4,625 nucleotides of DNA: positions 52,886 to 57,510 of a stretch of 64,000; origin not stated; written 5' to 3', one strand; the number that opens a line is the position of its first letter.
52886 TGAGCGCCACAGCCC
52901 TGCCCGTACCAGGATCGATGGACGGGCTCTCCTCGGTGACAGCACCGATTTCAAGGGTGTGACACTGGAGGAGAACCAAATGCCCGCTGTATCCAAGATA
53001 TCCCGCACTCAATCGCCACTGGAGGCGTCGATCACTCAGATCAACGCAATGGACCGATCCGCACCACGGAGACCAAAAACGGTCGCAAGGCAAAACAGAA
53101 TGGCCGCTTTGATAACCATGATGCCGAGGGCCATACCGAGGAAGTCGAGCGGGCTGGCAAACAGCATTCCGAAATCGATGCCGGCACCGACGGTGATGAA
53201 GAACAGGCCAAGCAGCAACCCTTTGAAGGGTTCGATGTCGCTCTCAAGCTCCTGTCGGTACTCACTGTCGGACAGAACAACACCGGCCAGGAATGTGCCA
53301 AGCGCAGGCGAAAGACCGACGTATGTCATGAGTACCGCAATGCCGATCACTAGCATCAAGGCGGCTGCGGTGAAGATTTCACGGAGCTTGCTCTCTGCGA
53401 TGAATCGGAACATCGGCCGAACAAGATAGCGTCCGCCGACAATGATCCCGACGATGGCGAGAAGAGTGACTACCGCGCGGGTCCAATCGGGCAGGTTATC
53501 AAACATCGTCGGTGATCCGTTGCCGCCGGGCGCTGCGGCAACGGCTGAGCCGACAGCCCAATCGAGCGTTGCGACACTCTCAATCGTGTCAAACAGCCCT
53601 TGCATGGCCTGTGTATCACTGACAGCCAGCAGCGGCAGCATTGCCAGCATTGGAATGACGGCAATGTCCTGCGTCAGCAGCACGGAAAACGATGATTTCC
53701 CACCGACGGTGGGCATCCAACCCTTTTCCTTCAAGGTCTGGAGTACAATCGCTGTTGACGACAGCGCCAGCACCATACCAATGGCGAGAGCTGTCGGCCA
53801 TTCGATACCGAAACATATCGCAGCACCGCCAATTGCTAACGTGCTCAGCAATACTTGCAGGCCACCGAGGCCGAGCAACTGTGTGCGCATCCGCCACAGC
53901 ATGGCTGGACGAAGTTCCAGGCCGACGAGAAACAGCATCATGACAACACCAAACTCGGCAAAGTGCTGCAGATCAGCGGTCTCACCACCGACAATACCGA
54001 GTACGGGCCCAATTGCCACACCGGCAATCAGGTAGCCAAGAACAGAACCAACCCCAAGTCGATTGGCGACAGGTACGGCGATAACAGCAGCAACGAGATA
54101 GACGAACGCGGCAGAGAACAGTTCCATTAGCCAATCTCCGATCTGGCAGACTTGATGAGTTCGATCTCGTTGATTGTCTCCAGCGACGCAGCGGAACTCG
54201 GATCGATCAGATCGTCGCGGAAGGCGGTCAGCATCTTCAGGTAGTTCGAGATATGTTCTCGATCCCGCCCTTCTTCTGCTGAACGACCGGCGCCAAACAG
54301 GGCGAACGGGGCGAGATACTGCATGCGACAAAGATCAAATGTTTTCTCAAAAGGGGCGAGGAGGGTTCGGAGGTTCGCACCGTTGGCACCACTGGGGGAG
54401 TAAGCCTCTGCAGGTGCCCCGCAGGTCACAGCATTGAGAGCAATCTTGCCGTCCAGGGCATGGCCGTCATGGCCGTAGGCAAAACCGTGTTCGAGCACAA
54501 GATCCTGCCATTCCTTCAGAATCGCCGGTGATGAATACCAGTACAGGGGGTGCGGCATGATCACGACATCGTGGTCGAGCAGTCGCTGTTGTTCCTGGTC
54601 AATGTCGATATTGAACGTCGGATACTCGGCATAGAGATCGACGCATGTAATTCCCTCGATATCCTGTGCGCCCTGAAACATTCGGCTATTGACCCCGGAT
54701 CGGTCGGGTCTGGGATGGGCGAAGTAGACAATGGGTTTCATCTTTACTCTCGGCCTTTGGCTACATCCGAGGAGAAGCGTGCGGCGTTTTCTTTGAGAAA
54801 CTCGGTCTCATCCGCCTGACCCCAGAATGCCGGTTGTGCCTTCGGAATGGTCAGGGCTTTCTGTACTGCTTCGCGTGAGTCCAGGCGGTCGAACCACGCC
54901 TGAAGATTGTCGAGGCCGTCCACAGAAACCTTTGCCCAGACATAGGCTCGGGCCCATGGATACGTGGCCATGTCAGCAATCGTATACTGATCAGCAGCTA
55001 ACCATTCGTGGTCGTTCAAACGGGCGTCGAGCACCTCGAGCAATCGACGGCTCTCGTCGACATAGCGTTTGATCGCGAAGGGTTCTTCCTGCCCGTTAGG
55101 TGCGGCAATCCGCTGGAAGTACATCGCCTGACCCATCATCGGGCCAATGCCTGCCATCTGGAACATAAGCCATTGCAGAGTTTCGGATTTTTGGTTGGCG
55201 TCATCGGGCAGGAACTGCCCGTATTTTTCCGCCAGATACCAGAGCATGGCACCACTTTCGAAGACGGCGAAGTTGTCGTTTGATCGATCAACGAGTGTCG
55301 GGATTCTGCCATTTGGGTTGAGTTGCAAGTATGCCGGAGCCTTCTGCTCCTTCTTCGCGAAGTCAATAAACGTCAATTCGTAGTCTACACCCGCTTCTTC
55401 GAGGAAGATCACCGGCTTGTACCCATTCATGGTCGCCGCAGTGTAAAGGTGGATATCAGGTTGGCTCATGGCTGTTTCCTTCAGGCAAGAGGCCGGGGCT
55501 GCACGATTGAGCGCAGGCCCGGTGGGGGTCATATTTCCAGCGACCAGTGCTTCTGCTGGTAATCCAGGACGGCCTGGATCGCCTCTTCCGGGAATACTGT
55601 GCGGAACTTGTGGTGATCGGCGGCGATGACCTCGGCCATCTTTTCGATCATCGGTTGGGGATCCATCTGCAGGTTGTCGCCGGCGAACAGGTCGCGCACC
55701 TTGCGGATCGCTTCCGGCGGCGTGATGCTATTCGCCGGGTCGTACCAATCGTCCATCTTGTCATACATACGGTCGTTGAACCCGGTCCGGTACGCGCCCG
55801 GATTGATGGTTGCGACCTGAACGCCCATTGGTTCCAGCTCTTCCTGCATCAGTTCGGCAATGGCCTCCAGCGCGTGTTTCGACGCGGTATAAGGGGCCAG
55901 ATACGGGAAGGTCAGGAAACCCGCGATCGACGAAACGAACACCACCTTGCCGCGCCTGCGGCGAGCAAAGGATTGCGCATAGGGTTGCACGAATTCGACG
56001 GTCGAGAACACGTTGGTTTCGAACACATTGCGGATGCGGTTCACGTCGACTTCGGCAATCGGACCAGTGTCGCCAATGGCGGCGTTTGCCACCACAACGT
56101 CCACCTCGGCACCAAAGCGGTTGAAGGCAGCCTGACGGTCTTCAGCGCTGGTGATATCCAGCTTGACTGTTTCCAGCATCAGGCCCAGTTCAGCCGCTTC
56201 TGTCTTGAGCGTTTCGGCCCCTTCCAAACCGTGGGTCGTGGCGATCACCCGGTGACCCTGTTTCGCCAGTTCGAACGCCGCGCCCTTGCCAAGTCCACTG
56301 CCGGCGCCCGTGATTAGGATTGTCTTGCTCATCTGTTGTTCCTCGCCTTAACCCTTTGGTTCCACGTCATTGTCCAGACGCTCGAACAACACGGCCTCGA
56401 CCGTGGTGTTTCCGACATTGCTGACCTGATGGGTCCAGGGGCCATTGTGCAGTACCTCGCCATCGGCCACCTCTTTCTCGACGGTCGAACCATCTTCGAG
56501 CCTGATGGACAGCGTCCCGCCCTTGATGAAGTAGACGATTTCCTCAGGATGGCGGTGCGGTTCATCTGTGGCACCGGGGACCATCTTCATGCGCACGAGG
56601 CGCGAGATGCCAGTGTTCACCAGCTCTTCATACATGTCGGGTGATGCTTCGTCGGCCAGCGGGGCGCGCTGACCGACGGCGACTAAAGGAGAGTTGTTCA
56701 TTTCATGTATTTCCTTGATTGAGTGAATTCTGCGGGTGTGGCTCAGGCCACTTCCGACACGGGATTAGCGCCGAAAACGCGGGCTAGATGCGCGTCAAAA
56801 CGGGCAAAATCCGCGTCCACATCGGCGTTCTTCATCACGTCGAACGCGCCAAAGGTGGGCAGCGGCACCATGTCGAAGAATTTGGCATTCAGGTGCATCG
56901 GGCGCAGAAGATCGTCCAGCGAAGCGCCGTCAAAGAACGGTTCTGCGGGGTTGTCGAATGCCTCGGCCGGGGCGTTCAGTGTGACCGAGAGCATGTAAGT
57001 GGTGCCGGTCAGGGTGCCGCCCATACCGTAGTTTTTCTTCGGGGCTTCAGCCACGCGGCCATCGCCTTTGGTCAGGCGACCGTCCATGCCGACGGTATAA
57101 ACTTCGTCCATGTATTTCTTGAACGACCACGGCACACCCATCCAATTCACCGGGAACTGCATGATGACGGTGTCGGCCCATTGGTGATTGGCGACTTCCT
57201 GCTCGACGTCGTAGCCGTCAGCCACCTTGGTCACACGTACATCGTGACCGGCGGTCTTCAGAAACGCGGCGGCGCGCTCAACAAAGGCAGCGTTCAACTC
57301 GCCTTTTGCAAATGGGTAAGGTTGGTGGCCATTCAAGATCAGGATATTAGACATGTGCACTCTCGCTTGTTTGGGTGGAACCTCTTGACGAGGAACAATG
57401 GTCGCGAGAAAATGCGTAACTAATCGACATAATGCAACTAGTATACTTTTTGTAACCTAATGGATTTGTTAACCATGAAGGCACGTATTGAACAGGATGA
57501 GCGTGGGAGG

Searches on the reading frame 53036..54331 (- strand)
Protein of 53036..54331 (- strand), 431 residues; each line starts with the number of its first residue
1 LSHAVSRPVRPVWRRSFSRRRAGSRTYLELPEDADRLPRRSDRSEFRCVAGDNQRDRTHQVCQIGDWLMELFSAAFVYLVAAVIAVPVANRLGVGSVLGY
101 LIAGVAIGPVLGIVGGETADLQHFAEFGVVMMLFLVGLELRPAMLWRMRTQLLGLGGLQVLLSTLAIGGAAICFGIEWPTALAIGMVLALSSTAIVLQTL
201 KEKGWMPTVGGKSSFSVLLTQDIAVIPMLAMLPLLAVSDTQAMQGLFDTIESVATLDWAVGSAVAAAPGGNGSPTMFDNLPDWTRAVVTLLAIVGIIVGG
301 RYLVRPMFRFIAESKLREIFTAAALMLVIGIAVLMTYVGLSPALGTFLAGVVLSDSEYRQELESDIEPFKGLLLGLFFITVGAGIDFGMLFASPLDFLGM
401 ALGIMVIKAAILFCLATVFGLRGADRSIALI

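Call 83: search_protein_families(library=pfam, proteins=[window:53036-54331:-], max_evalue=0.00001)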
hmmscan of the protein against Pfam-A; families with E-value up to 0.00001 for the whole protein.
window:53036-54331:- (431 aa): 1 family
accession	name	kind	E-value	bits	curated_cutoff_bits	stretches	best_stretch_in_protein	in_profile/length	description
PF00999.27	Na_H_Exchanger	-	2.1e-46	158.9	26.2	1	80-421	3-314/375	Sodium/hydrogen exchanger, transmembrane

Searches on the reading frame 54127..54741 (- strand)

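Call 83: search_protein_families(library=pfam, proteins=[window:54127-54741:-], max_evalue=0.00001)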
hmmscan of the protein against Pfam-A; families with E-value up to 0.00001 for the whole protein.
window:54127-54741:- (204 aa): 1 family
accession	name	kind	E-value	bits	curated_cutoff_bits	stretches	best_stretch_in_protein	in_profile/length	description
PF02525.22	Flavodoxin_2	-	3.4e-42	144.9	27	1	2-169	2-196/198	Flavodoxin-like fold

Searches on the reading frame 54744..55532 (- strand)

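Call 83: search_protein_families(library=pfam, proteins=[window:54744-55532:-], max_evalue=0.00001)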
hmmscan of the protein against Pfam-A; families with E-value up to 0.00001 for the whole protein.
window:54744-55532:- (262 aa): 4 families
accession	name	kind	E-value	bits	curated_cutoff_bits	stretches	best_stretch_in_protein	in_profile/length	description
PF02798.26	GST_N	-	4.8e-16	59.3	20.9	1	26-102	2-76/76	Glutathione S-transferase, N-terminal domain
PF13409.12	GST_N_2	-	1.9e-12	48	25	1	39-102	7-69/70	Glutathione S-transferase, N-terminal domain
PF00043.30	GST_C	-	3e-09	37.4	20.7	1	158-221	28-93/93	Glutathione S-transferase, C-terminal domain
PF13417.12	GST_N_3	-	3.1e-07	31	22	1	39-106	12-73/75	Glutathione S-transferase, N-terminal domain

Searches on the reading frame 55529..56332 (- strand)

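Call 84: search_protein_families(library=pfam, proteins=[window:55529-56332:-], max_evalue=0.00001)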
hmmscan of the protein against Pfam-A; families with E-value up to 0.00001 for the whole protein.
window:55529-56332:- (267 aa): 5 families
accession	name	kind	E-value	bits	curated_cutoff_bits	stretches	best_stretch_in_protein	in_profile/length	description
PF00106.31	adh_short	-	2.1e-44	151.8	26.6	1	3-190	1-191/195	short chain dehydrogenase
PF13561.12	adh_short_C2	-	1e-29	104.2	27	1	9-197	1-191/236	Enoyl-(Acyl carrier protein) reductase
PF08659.16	KR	-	5.3e-14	53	22.6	1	4-165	2-166/180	KR domain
PF01370.27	Epimerase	-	3e-08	33.8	20.9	1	5-166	1-160/240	NAD dependent epimerase/dehydratase family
PF08643.16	DUF1776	-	1.8e-07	31.3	25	1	88-180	104-198/294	Fungal family of unknown function (DUF1776)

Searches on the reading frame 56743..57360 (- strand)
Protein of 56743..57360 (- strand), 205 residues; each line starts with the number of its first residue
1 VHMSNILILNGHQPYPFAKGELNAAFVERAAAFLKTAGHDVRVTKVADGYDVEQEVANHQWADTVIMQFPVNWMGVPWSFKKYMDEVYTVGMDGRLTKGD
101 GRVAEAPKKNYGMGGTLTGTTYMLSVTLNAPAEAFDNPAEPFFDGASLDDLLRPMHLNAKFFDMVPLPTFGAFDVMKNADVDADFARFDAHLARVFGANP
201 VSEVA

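Call 84: search_protein_families(library=pfam, proteins=[window:56743-57360:-], max_evalue=0.00001)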
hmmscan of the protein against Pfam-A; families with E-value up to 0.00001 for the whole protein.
window:56743-57360:- (205 aa): 1 family
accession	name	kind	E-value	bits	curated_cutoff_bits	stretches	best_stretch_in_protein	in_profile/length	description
PF02525.22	Flavodoxin_2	-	4e-31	108.7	27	1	5-189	2-191/198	Flavodoxin-like fold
